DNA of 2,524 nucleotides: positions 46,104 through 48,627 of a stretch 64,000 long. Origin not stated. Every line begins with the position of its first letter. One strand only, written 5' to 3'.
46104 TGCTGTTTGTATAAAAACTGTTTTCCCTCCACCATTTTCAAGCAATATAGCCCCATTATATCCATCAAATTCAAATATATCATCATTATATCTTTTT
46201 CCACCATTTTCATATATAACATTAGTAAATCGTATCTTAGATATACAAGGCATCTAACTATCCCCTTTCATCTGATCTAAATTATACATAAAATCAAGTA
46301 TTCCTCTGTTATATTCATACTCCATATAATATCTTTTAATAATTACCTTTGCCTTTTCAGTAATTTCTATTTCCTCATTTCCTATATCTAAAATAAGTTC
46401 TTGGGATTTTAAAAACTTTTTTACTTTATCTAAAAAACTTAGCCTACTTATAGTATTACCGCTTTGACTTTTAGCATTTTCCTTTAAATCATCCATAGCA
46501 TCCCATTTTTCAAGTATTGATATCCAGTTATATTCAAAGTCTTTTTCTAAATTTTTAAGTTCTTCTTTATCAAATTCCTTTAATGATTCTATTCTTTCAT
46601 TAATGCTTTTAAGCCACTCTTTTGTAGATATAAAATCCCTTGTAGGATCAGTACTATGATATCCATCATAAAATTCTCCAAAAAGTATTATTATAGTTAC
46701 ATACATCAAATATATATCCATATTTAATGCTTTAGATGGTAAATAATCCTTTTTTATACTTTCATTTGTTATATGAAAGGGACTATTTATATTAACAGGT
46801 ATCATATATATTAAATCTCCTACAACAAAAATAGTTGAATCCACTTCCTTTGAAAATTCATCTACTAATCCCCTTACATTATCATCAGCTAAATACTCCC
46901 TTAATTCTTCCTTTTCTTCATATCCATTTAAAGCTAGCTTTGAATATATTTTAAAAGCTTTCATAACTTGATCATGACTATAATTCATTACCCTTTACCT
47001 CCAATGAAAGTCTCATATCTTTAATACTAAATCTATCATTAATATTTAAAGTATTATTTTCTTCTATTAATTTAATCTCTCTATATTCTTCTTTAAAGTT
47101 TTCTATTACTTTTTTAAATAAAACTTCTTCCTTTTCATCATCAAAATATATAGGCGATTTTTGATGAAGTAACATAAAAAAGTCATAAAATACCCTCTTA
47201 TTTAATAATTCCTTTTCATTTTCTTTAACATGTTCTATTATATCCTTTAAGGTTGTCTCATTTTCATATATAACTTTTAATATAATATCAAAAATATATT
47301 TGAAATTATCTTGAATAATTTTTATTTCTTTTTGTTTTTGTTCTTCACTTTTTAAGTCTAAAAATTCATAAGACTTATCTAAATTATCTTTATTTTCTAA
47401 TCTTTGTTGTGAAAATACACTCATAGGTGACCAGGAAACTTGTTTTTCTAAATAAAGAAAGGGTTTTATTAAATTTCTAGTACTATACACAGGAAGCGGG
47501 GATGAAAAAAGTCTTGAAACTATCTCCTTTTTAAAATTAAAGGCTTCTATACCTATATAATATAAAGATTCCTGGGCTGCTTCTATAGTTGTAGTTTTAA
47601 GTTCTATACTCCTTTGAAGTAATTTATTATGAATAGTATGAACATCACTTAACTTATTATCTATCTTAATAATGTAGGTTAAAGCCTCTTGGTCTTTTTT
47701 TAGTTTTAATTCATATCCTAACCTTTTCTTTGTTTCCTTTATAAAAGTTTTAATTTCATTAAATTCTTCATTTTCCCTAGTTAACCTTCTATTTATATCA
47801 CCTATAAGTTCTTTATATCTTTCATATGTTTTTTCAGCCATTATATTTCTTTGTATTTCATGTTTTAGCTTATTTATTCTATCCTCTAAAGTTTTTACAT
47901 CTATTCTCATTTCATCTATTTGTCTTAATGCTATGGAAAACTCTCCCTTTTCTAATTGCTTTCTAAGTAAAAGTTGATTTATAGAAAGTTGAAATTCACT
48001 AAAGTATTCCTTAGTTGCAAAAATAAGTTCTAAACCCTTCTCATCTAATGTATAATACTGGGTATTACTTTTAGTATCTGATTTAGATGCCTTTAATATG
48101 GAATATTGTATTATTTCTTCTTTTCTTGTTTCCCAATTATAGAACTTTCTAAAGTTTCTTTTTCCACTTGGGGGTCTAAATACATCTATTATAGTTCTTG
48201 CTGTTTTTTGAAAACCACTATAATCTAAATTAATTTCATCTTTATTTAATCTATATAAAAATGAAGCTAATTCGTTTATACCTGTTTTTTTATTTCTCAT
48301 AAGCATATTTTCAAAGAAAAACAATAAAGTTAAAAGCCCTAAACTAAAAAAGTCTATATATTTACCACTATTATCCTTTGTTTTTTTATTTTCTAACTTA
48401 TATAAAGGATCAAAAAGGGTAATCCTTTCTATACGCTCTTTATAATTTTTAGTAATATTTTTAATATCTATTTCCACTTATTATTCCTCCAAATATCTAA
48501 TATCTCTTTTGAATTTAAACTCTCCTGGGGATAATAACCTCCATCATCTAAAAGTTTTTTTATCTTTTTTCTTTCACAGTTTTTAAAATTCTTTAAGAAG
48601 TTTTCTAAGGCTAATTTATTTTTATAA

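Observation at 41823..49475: Wadjet/Mks-like SMC module with permuted gene order (Toprim, kleisin-like, KITE-like, giant SMC): candidate undescribed subtype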

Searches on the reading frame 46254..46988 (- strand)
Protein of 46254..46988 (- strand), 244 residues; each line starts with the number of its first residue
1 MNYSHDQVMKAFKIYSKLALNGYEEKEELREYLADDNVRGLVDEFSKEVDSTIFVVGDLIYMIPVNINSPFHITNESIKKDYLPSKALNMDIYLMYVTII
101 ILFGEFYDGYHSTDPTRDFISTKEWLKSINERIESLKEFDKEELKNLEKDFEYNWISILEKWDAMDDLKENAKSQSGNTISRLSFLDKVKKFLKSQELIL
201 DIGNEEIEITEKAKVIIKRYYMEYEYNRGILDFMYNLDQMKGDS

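Call 3: search_protein_families(library=pfam, proteins=[window:46254-46988:-], max_evalue=0.01)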
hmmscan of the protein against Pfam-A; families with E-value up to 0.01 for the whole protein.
window:46254-46988:- (244 aa): 1 family
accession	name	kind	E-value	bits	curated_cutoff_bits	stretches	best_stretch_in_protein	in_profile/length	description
PF19539.4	DUF6063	-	2.8e-94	315.4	27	1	1-239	1-242/244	Family of unknown function (DUF6063)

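Call 4: search_protein_families(library=padloc, proteins=[window:46254-46988:-], max_evalue=0.01)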
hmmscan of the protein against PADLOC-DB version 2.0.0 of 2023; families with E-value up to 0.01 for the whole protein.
window:46254-46988:- (244 aa): 7 families
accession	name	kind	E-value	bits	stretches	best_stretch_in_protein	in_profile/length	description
PDLC00575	JetB3|JetB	-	1e-118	393.4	1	1-242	1-242/247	Unknown function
PDLC00577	JetB3|JetB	-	2.1e-32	110.5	1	1-234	2-236/241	Unknown function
PDLC00576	JetB3|JetB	-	2.8e-25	87.2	1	7-232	3-226/237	Unknown function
PDLC00572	JetB3|JetB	-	2e-21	74.6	1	1-212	1-210/238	Unknown function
PDLC00571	JetB3|JetB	-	7.3e-21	72.7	1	7-235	5-231/239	Unknown function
PDLC00574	JetB3|JetB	-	4.9e-18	63.6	1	2-243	2-246/249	Unknown function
PDLC00573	JetB3|JetB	-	9.2e-14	49.1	1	3-210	2-213/254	Unknown function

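Call 5: search_protein_families(library=ncbifam, proteins=[window:46254-46988:-], max_evalue=0.01)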
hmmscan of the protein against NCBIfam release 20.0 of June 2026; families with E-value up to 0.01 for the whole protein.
window:46254-46988:- (244 aa): 0 families

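Call 60: find_homologous_proteins(query=window:46254-46988:-, max_evalue=0.00001)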
Query window:46254-46988:- (244 aa): 478 proteins with E <= 0.00001 among 1306 candidates; the best 120 are listed.
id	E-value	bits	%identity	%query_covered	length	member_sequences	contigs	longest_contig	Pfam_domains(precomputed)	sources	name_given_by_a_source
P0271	7.0e-154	528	100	100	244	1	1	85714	PF19539.5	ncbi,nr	ncbi:MAG: non-ribosomal peptide synthetase module [Firmicutes bacterium]|nr:non-ribosomal peptide sy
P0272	1.5e-137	475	87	100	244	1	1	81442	PF19539.5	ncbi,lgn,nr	ncbi:MAG: non-ribosomal peptide synthetase module [Firmicutes bacterium]|nr:non-ribosomal peptide sy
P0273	2.9e-109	382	71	99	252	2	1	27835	PF19539.5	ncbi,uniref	ncbi:DUF6063 family protein [Dethiothermospora halolimnae]|uniref:DUF6063 family protein n=1 Tax=Det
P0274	2.2e-107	376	67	100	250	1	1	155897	PF19539.5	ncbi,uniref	ncbi:DUF6063 family protein [Tepidibacter sp. Z1-5]|uniref:DUF6063 family protein n=1 Tax=Tepidibact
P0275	1.1e-106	374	71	98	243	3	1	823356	PF19539.5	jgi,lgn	jgi:hypothetical protein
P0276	1.9e-106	373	68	100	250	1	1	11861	PF19539.5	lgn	-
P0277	2.6e-106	373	65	100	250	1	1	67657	PF19539.5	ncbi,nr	ncbi:non-ribosomal peptide synthetase module [Lutibacter sp. B2]|nr:non-ribosomal peptide synthetase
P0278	1.7e-104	367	68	98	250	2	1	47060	PF19539.5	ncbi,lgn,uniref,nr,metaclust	ncbi:DUF6063 family protein [Caldisalinibacter kiritimatiensis]|uniref:Non-ribosomal peptide synthet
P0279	3.3e-103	362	67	100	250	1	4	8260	PF19539.5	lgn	-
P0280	2.8e-102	359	67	99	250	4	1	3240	PF19539.5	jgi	jgi:molybdopterin converting factor small subunit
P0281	4.0e-102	359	66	99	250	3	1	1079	PF19539.5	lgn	-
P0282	7.1e-102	358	68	100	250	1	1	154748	PF19539.5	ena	-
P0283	1.7e-101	357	64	100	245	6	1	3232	PF19539.5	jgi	jgi:hypothetical protein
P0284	2.4e-101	356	67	99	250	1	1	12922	PF19539.5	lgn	-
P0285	5.0e-101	355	63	100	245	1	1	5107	PF19539.5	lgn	-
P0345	3.4e-96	339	61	99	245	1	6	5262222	PF19539.5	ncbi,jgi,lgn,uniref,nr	ncbi:DUF6063 family protein [Clostridium cellulovorans]|uniref:Non-ribosomal peptide synthetase modu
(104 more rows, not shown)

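Call 61: find_encoding_contigs(protein=P0345, flank=9000, max_places=1)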
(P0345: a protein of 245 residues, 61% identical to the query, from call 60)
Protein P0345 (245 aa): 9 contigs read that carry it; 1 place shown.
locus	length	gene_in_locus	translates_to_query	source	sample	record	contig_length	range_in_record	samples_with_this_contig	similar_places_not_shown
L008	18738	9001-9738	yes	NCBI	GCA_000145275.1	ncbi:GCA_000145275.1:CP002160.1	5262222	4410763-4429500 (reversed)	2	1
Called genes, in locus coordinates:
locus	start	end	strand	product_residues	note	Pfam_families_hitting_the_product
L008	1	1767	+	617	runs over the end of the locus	PF12891:Glyco_hydro_44, PF00404:Dockerin_1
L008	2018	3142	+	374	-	PF01757:Acyl_transf_3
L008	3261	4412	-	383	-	PF00015:MCPsignal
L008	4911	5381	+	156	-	-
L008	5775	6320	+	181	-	PF04892:VanZ-LLP1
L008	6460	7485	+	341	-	PF09983:JetD_C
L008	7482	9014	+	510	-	-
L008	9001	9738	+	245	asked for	PF19539:DUF6063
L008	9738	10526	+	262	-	-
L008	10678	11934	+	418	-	-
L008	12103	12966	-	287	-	PF02311:AraC_binding, PF00165:HTH_AraC (weak), PF12833:HTH_18, PF00165:HTH_AraC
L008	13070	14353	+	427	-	PF16499:Melibiase_2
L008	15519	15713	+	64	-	PF19409:Thiopep_pre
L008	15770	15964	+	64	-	PF19409:Thiopep_pre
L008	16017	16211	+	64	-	PF19409:Thiopep_pre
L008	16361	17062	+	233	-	PF02463:SMC_N (faint), PF13175:AAA_15 (faint), PF00005:ABC_tran, PF13304:AAA_21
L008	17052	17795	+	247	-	PF01061:ABC2_membrane, PF12698:ABC2_membrane_3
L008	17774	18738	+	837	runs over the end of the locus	-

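Call 65: search_solved_structures(query=A6, max_evalue=10)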
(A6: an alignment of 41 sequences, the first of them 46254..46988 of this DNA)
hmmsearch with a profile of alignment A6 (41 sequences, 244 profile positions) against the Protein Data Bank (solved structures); distinct sequences matched with E-value up to 10: 2.
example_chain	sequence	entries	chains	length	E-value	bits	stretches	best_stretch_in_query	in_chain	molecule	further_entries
8iqp_H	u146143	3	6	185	0.041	16.9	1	51-161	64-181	M9 VH-SARAH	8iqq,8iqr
7vzm_A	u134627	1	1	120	0.15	15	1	2-48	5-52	AcrIE4-F7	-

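Call 71: predict_structure(alignment_id=A6)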
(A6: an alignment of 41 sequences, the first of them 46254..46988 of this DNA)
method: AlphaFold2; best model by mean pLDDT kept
length: 244 residues; sequences in the alignment: 41
mean_pLDDT: 73.9   pTM: 0.61
mean pLDDT of the five models: 73.9, 57.2, 54.5, 51.2, 49.0
residues with pLDDT >= 90: 10; 70-90: 162; 50-70: 37; < 50: 35
segments of 3 or more residues with pLDDT < 50: 168-178, 223-244
pLDDT, mean of each block of 10 residues (from residue 1): 80 83 85 90 82 76 67 71 78 81 78 63 88 86 77 77 66 45 86 86 84 68 45 43 44
secondary structure, 60 per line:
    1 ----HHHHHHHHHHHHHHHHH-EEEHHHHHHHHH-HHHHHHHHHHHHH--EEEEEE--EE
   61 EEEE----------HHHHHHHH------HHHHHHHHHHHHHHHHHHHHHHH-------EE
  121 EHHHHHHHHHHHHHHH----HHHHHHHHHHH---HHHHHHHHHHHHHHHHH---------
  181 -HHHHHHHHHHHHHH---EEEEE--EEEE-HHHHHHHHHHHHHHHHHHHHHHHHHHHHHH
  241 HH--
elements in order: H5-21 E23-25 H26-34 H36-48 E51-56 E59-64 H75-82 H89-111 E119-121 H122-136 H141-151 H155-171 H182-195 E199-203 E206-209 H211-242

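Call 74: fold_search(model_id=the predicted structure, library=pdb)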
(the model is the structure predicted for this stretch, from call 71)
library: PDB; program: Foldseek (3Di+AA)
matches with E <= 10: 654; with E <= 0.001: 14
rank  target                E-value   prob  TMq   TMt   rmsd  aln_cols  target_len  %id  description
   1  3euh_C                2.8e-05  1.00  0.37  0.42   7.6       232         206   12  Crystal Structure of the MukE-MukF Complex (released 2009-01-20)
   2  8as8_C                3.3e-05  1.00  0.38  0.45  10.1       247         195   12  E. coli Wadjet JetABC monomer (released 2022-12-14)
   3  7nyw_E                6.5e-05  1.00  0.38  0.42   7.4       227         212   11  Cryo-EM structure of the MukBEF-MatP-DNA head module (released 2021-07-07)
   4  3rpu_D                6.9e-05  1.00  0.37  0.42   7.7       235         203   11  Crystal structure of the MukE-MukF complex (released 2012-03-14)
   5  3rpu_G                7.3e-05  1.00  0.36  0.41   8.0       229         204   13  Crystal structure of the MukE-MukF complex (released 2012-03-14)
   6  3euh_E                1.2e-04  1.00  0.38  0.43   7.5       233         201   12  Crystal Structure of the MukE-MukF Complex (released 2009-01-20)
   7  7nyy_E                2.3e-04  1.00  0.37  0.41   7.9       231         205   11  Cryo-EM structure of the MukBEF monomer (released 2021-07-07)
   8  8dk1_F                2.5e-04  1.00  0.40  0.49   8.8       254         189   12  CryoEM structure of JetABC (head construct) from Pseudomonas aeruginosa PA14 (released 2022-10-05)
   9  3rpu_Y                2.9e-04  1.00  0.39  0.44   7.6       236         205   11  Crystal structure of the MukE-MukF complex (released 2012-03-14)
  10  9gmb_E                3.7e-04  1.00  0.38  0.43   7.3       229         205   12  MukEF in complex with the phage protein gp5.9 (released 2025-03-26)
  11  3euh_D                3.9e-04  1.00  0.32  0.39   8.7       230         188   12  Crystal Structure of the MukE-MukF Complex (released 2009-01-20)
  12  7nyw_F                4.3e-04  1.00  0.38  0.44   7.7       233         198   14  Cryo-EM structure of the MukBEF-MatP-DNA head module (released 2021-07-07)
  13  7v8p                  6.8e-04  1.00  0.39  0.46   7.0       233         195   13  Crystal Structure of the MukE dimer (released 2022-01-05)
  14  3rpu_E                8.5e-04  1.00  0.38  0.45   7.4       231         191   12  Crystal structure of the MukE-MukF complex (released 2012-03-14)
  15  8dk1_E                1.2e-03  1.00  0.36  0.47   9.5       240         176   11  CryoEM structure of JetABC (head construct) from Pseudomonas aeruginosa PA14 (released 2022-10-05)
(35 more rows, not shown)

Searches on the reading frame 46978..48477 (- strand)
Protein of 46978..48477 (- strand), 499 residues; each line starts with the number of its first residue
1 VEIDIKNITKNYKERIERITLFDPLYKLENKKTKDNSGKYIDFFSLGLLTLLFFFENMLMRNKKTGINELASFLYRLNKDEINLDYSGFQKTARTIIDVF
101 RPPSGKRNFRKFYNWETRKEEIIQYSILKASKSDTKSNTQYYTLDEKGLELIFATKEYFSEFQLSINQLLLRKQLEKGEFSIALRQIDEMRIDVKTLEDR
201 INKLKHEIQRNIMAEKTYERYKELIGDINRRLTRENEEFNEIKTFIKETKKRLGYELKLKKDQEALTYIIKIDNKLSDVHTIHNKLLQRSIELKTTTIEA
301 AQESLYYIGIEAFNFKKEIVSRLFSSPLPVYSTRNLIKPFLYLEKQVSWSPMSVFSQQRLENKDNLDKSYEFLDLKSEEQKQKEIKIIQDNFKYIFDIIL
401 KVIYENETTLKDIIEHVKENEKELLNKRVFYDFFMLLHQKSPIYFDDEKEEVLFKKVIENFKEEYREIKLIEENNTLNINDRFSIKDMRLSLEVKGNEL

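Call 3: search_protein_families(library=pfam, proteins=[window:46978-48477:-], max_evalue=0.01)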
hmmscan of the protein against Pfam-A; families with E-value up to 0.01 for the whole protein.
window:46978-48477:- (499 aa): 0 families

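Call 4: search_protein_families(library=padloc, proteins=[window:46978-48477:-], max_evalue=0.01)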
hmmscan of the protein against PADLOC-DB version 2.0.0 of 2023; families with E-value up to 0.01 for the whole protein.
window:46978-48477:- (499 aa): 8 families
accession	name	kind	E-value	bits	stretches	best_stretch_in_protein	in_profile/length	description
PDLC00566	JetA3|JetA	-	4.3e-205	680.4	1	2-495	3-499/503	Unknown function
PDLC00558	JetA3|JetA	-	1.9e-69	232.7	1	7-477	3-476/511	Unknown function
PDLC00568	JetA3|JetA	-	2.5e-42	143.6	1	1-487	1-500/531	Unknown function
PDLC00560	JetA3|JetA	-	3.1e-16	57.3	1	5-486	8-501/511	Unknown function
PDLC00561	JetA3|JetA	-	7e-15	52.6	1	9-475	6-492/539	Unknown function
PDLC00563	JetA3|JetA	-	2.2e-14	51.1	1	9-413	7-408/520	Unknown function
PDLC00562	JetA3|JetA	-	1.1e-13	48.7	1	7-464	7-474/536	Unknown function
PDLC00565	JetA3|JetA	-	1.1e-12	45.4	1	91-440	83-429/498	Unknown function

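Call 5: search_protein_families(library=ncbifam, proteins=[window:46978-48477:-], max_evalue=0.01)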
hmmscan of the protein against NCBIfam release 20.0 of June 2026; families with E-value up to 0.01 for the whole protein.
window:46978-48477:- (499 aa): 0 families

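Call 66: search_solved_structures(query=A2, max_evalue=10)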
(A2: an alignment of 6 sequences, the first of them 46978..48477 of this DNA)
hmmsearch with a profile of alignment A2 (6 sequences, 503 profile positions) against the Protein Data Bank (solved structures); distinct sequences matched with E-value up to 10: 0.
